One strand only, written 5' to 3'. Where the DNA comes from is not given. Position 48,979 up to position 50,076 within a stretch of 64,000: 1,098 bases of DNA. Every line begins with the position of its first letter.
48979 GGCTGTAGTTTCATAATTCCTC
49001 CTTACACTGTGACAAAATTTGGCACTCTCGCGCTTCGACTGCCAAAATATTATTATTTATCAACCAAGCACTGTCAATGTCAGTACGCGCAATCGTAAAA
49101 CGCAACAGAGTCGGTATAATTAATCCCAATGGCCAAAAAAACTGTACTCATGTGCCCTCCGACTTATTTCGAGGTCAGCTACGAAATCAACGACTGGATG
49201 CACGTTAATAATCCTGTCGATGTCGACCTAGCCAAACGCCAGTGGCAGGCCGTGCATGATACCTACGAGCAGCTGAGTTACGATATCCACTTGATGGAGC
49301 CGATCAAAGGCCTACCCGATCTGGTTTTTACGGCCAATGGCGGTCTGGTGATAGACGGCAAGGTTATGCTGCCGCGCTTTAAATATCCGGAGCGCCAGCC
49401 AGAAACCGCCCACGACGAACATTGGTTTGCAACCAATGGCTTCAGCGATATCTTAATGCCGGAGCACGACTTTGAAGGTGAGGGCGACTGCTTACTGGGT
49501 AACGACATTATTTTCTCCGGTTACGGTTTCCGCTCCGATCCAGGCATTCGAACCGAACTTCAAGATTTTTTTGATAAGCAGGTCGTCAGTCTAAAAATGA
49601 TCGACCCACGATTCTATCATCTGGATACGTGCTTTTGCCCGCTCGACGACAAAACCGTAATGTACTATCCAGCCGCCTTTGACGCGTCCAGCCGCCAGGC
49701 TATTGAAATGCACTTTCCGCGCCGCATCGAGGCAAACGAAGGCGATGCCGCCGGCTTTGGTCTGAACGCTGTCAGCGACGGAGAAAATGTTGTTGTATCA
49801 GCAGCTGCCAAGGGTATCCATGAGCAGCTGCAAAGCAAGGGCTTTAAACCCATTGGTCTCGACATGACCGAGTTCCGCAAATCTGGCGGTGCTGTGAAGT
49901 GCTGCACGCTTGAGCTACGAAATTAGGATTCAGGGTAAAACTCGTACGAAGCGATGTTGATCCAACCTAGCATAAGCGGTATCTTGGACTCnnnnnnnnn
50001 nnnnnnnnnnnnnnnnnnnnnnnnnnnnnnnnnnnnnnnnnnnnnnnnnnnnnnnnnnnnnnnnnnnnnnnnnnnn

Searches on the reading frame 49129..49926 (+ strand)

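Call 10: search_protein_families(library=pfam, proteins=[window:49129-49926:+])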
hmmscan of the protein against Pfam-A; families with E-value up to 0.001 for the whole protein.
window:49129-49926:+ (265 aa): 2 families
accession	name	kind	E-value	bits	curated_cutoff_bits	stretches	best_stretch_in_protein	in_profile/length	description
PF19420.4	DDAH_eukar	-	1.5e-10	41.2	23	1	34-263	27-290/291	N,N dimethylarginine dimethylhydrolase, eukaryotic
PF02274.22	ADI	-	1.7e-06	27.8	22.8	1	59-189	118-266/377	Arginine deiminase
